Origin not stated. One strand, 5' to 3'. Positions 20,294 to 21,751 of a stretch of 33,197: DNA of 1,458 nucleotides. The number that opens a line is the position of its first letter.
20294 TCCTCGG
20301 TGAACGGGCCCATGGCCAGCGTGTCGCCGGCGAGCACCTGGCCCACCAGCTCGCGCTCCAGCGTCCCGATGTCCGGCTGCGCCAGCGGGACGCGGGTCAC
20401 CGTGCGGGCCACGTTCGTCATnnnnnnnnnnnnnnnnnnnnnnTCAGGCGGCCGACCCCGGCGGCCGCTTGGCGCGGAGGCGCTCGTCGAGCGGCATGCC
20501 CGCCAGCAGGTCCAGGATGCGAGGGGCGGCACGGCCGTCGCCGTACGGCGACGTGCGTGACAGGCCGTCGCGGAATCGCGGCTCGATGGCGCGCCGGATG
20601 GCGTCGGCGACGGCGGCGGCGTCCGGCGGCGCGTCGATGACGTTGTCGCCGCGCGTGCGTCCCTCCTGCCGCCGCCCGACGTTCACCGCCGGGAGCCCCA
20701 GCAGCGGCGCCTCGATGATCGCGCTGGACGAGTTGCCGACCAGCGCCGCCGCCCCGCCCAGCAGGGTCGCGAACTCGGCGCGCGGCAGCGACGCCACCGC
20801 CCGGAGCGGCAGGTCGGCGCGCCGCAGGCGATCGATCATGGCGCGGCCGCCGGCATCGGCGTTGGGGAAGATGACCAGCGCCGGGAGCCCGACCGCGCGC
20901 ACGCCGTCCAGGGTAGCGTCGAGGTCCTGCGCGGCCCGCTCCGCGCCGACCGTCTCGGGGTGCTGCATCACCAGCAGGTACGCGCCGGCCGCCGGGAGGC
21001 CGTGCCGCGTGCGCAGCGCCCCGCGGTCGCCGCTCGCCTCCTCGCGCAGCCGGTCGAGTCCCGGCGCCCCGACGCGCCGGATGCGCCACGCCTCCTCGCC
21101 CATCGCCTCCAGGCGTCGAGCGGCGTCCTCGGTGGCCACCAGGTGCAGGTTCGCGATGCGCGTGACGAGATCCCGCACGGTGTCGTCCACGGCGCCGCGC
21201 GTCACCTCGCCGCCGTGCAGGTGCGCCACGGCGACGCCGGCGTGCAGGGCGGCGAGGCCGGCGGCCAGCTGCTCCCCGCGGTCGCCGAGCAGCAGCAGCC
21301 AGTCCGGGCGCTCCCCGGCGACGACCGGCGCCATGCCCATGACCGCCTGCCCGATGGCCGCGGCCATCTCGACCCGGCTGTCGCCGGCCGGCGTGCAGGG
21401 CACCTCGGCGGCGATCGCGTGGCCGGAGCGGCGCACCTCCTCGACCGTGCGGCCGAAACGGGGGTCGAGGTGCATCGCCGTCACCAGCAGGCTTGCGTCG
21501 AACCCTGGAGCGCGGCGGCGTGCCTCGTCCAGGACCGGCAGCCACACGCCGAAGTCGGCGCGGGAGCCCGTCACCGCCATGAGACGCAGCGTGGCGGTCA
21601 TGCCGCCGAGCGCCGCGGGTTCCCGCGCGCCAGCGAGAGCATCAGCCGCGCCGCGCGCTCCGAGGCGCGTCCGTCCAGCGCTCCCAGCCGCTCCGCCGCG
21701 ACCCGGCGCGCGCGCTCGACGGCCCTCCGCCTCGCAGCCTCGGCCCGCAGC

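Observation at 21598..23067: Unclassified 489-aa GT-B-like protein embedded in the nonulosonate operon: candidate new legionaminic-acid transferase family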

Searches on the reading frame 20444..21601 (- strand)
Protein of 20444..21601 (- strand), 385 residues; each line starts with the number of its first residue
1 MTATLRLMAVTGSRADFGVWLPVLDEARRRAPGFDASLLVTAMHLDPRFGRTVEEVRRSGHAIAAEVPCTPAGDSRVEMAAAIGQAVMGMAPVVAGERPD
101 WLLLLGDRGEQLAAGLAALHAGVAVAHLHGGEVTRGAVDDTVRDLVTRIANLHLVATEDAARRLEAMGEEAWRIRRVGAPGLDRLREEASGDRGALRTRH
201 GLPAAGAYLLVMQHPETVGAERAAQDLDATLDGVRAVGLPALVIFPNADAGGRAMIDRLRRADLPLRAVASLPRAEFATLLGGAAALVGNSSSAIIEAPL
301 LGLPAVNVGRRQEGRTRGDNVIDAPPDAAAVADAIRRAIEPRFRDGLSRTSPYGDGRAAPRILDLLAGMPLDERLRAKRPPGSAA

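Call 7: search_protein_families(library=pfam, proteins=[window:20444-21601:-], max_evalue=0.01)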
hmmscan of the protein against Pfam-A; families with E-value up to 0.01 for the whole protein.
window:20444-21601:- (385 aa): 1 family
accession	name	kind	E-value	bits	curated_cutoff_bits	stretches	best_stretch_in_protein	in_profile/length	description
PF02350.25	Epimerase_2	-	9.5e-70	235.6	30.6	1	29-366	4-346/347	UDP-N-acetylglucosamine 2-epimerase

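Call 60: search_protein_families(library=ncbifam, proteins=[window:20444-21601:-], max_evalue=0.00001)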
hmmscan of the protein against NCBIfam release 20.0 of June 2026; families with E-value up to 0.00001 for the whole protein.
window:20444-21601:- (385 aa): 2 families
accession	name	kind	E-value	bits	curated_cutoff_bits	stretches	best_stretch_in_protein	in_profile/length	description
TIGR03568.1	NeuC_NnaA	equivalog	7.1e-101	337.7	235.9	1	6-366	2-365/365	UDP-N-acetylglucosamine 2-epimerase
TIGR00236.1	wecB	equivalog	1.2e-13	51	210.15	1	6-366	2-362/366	non-hydrolyzing UDP-N-acetylglucosamine 2-epimerase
